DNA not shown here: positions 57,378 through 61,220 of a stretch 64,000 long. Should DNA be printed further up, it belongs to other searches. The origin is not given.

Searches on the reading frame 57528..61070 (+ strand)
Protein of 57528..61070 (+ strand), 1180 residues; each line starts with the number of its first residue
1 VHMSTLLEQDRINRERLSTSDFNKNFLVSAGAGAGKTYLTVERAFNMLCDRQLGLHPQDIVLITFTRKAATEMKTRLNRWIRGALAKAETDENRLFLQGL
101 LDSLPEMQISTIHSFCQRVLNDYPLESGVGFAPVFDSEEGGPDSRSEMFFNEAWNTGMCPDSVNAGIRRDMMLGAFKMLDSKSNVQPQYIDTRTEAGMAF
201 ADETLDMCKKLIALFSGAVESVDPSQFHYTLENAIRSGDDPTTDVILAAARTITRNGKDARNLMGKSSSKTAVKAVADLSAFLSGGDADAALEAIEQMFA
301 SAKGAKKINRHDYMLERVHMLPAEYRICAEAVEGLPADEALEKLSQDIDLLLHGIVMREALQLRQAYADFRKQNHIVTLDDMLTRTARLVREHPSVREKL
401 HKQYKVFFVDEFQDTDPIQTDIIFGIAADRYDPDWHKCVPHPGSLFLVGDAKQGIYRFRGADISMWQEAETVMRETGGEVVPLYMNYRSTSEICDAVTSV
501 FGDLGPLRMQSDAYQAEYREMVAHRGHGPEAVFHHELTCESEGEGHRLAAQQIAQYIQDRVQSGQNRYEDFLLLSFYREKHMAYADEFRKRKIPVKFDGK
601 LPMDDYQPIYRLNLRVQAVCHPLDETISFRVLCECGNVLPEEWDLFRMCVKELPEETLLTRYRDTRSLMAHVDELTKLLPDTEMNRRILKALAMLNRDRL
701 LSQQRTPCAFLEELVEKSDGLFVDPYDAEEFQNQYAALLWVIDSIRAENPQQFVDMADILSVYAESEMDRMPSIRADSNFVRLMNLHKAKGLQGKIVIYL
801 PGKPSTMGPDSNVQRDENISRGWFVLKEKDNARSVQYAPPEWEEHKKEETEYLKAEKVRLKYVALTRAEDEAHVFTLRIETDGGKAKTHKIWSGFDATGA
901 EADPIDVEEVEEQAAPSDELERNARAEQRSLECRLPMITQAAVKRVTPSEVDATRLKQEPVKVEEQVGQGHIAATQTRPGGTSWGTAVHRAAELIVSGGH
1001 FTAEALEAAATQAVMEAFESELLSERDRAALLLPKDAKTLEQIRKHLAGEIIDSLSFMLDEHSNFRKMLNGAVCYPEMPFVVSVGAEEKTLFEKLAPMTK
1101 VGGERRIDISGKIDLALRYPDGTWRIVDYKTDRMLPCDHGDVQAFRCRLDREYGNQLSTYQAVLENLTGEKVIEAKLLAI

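Call 10: search_protein_families(library=pfam, proteins=[window:57528-61070:+], max_evalue=0.1)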
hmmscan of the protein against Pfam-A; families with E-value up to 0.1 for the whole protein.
window:57528-61070:+ (1180 aa): 5 families
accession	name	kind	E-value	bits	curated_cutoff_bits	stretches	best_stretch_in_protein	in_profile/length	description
PF00580.27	UvrD-helicase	-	4.7e-47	161.4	23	1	20-470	10-267/271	UvrD/REP helicase N-terminal domain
PF13245.12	AAA_19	-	8.7e-15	55.5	25.1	2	23-115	11-71/134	AAA domain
PF12705.13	PDDEXK_1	-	2e-10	41.5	22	1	983-1168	36-173/247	PD-(D/E)XK nuclease superfamily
PF13361.12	UvrD_C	-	2e-06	27.9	25.6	1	733-871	239-342/350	UvrD-like helicase C-terminal domain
PF13538.12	UvrD_C_2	-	0.0038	17.5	27.4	0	851-874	28-51/52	UvrD-like helicase C-terminal domain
